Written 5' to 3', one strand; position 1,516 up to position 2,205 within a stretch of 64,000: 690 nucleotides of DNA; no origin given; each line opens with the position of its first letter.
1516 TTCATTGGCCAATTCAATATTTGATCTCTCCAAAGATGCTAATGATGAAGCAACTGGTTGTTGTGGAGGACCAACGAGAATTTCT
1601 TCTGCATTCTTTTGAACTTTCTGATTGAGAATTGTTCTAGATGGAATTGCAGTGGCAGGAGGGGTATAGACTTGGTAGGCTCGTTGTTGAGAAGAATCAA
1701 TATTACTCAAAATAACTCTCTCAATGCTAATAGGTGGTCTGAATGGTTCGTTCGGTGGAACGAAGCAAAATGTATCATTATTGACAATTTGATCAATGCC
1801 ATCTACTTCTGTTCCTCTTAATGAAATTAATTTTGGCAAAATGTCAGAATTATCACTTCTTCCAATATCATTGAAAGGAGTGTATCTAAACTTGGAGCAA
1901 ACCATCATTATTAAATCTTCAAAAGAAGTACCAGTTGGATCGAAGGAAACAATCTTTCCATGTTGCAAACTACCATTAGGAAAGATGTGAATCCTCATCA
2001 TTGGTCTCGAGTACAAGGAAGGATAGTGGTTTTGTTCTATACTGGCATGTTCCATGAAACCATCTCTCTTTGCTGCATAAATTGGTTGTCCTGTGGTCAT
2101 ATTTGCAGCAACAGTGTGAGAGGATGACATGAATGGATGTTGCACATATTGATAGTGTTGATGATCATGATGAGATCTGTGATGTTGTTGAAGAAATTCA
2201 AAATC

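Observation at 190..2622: Unusual DCX-F-box-SPRY domain combination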

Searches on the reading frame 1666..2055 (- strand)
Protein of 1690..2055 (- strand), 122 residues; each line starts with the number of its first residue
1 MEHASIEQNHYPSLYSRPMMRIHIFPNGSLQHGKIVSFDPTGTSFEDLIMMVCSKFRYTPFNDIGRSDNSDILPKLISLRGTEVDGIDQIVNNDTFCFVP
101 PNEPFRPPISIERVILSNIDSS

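Call 7: search_protein_families(library=pfam, proteins=[window:1690-2055:-], max_evalue=10)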
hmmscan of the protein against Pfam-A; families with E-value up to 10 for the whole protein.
seq(122 aa): 2 families
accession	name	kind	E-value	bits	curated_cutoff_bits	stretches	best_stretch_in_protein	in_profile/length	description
PF11834.13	KHA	-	0.0047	17.3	29.6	1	21-72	2-53/67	KHA, dimerisation domain of potassium ion channel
PF19967.4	VMAP-M5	-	0.048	14.1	27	1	27-56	49-77/136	vWA-MoxR associated protein middle region (VMAP-M) 5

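Call 10: search_solved_structures(query=A2, max_evalue=10, show_alignments=5)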
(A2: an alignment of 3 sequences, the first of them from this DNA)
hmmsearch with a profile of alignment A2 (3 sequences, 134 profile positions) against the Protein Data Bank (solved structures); distinct sequences matched with E-value up to 10: 1.
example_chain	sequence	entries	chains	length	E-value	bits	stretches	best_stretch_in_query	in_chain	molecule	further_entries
9goq_A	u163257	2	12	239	0.37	14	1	23-60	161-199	Adapter protein MecA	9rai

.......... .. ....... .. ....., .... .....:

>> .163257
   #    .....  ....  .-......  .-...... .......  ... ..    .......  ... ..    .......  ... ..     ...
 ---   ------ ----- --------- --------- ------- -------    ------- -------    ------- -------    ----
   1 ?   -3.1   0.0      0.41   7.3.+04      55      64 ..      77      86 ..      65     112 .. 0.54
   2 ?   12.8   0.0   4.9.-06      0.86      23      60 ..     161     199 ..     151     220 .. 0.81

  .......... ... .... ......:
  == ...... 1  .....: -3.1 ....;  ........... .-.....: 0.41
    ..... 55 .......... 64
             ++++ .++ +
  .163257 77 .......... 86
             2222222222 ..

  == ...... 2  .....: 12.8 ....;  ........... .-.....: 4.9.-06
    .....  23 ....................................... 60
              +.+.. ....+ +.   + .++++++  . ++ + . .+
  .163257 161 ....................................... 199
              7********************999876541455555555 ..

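Call 31: search_protein_representatives(alignment_id=A2)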
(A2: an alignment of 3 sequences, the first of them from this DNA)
Query: 3 sequences, 134 profile positions. Proteins with E-value up to 0.001 (for the whole library): 3; up to 1e-10: 2; up to 1e-30: 1. The best 3 are listed.
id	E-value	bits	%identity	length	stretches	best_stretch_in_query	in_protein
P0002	2.0e-75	267.4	-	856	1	1-134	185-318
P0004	1.6e-16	76.8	-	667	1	3-122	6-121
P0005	2.4e-09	53.5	-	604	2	4-42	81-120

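Call 33: search_protein_families(library=pfam, proteins=[P0004, P0005], max_evalue=1)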
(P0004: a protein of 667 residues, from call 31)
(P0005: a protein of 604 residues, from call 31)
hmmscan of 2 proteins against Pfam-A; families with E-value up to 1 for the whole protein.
P0004 (667 aa): 3 families
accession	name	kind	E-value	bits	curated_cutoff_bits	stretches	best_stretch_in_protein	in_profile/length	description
PF12937.12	F-box-like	-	5.1e-09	36.2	24.3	1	262-304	6-46/47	F-box-like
PF00622.36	SPRY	-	7e-06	26.6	26.3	1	455-603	2-115/121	SPRY domain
PF00646.38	F-box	-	0.00014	22.1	20.5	1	262-290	6-33/43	F-box domain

P0005 (604 aa): 5 families
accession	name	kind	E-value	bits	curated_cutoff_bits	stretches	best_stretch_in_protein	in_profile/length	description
PF12937.12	F-box-like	-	4.6e-08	33.1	24.3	1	211-251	6-45/47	F-box-like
PF00622.36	SPRY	-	0.00027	21.4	26.3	1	543-577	79-115/121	SPRY domain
PF11834.13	KHA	-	0.066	13.7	29.6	1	82-156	2-67/67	KHA, dimerisation domain of potassium ion channel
PF13340.11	DUF4096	-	0.12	13.1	34.3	1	345-368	50-73/76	Putative transposase of IS4/5 family (DUF4096)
PF00646.38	F-box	-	0.15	12.5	20.5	1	207-248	2-42/43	F-box domain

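Call 37: find_homologous_proteins(query=A4, max_evalue=10)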
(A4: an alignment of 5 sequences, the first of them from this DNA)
Query A4 (5 sequences): 797 candidates shared short words with the query, none scored E <= 10.

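Call 39: search_protein_families(library=pfam, alignment_id=A4, max_evalue=10)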
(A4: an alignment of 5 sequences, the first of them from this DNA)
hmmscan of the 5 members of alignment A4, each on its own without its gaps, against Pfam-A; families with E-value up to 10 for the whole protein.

A. member 1, seq(114 aa): 2 families
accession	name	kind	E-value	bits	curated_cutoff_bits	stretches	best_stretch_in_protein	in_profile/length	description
PF11834.13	KHA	-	0.0036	17.7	29.6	1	5-56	2-53/67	KHA, dimerisation domain of potassium ion channel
PF19967.4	VMAP-M5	-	0.037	14.4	27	1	11-40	49-77/136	vWA-MoxR associated protein middle region (VMAP-M) 5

B. families by the number of members that match (of 5 scanned): 4 families
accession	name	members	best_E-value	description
PF11834.13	KHA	5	8.9e-05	KHA, dimerisation domain of potassium ion channel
PF24478.1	DCX2_DCDC1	1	0.0059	DCDC1, second doublecortin-like domain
PF19967.4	VMAP-M5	1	0.037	vWA-MoxR associated protein middle region (VMAP-M) 5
PF19267.4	CIS_spike_tip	1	0.19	Contractile injection system spike tip protein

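Call 44: predict_structure(alignment_id=A4)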
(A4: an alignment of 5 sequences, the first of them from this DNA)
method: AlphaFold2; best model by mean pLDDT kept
length: 114 residues; sequences in the alignment: 5
mean_pLDDT: 74.9   pTM: 0.65
mean pLDDT of the five models: 74.9, 74.2, 72.1, 45.8, 41.5
residues with pLDDT >= 90: 43; 70-90: 32; 50-70: 18; < 50: 21
segments of 3 or more residues with pLDDT < 50: 46-54, 103-114
pLDDT, mean of each block of 10 residues (from residue 1): 87 84 92 91 56 63 86 92 84 56 48 37
secondary structure, 60 per line:
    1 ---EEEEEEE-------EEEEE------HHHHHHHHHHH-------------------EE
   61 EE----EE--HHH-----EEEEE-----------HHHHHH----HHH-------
elements in order: E4-10 E18-22 H29-39 E59-62 E79-83 H95-100

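Call 49: fold_search(model_id=the predicted structure, library=pdb)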
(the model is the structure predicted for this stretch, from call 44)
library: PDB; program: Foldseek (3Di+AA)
matches with E <= 10: 917; with E <= 0.001: 14
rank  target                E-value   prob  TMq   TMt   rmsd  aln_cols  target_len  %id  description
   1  9y9z_L4               1.5e-04  1.00  0.55  0.49   7.2       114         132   14  Cryo-EM structure of conoid fiber from Toxoplasma gondii (24-nm repeat) (released 2025-12-03)
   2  6b4a_B                2.3e-04  1.00  0.56  0.67   7.2       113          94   13  Crystal structure of the C-Terminal Domain of Doublecortin (TgDCX) from Toxoplasma gondii ME49 (released 2017-10-18)
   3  6b4a_A                2.8e-04  1.00  0.56  0.67   4.6       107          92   13  Crystal structure of the C-Terminal Domain of Doublecortin (TgDCX) from Toxoplasma gondii ME49 (released 2017-10-18)
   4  9y9z_M1               2.8e-04  1.00  0.54  0.50   5.1        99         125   17  Cryo-EM structure of conoid fiber from Toxoplasma gondii (24-nm repeat) (released 2025-12-03)
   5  9y9z_K0               3.2e-04  1.00  0.55  0.35   5.0        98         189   15  Cryo-EM structure of conoid fiber from Toxoplasma gondii (24-nm repeat) (released 2025-12-03)
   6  4d2k_B                3.6e-04  1.00  0.55  0.75   2.8        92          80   15  Crystal structure of DREP2 CIDE domain (released 2015-05-27)
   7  2dnf_MODEL_1_A        4.9e-04  1.00  0.58  0.62   3.8        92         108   16  Solution structure of RSGI RUH-062, a DCX domain from human (released 2006-10-26)
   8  5ikc_N                5.3e-04  1.00  0.53  0.66   5.3        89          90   12  X-RAY STRUCTURE OF THE N-TERMINAL DOMAIN OF HUMAN DOUBLECORTIN in complex with FAB (released 2016-05-18)
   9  5ikc_M                5.3e-04  1.00  0.55  0.69   5.4        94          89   13  X-RAY STRUCTURE OF THE N-TERMINAL DOMAIN OF HUMAN DOUBLECORTIN in complex with FAB (released 2016-05-18)
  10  1mg4                  5.3e-04  1.00  0.59  0.66   7.4       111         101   14  STRUCTURE OF N-TERMINAL DOUBLECORTIN DOMAIN FROM DCLK: WILD TYPE PROTEIN (released 2003-04-29)
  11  1uf0_MODEL_1_A        7.3e-04  1.00  0.57  0.56   9.8       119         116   18  Solution structure of the N-terminal DCX domain of human doublecortin-like kinase (released 2003-11-22)
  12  5ioi_D                7.7e-04  1.00  0.54  0.68   5.8        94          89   13  X-RAY STRUCTURE OF THE N-TERMINAL DOMAIN OF HUMAN DOUBLECORTIN (released 2016-03-23)
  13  5ioi_B                8.2e-04  1.00  0.53  0.67   5.9        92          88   13  X-RAY STRUCTURE OF THE N-TERMINAL DOMAIN OF HUMAN DOUBLECORTIN (released 2016-03-23)
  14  5in7_B                1.0e-03  1.00  0.53  0.63   5.0        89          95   10  X-RAY STRUCTURE OF THE N-TERMINAL DOMAIN OF HUMAN DOUBLECORTIN (released 2016-03-23)
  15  5xpc_C                1.1e-03  1.00  0.51  0.65   3.2        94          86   18  Crystal Structure of Drep4 CIDE domain (released 2017-07-26)
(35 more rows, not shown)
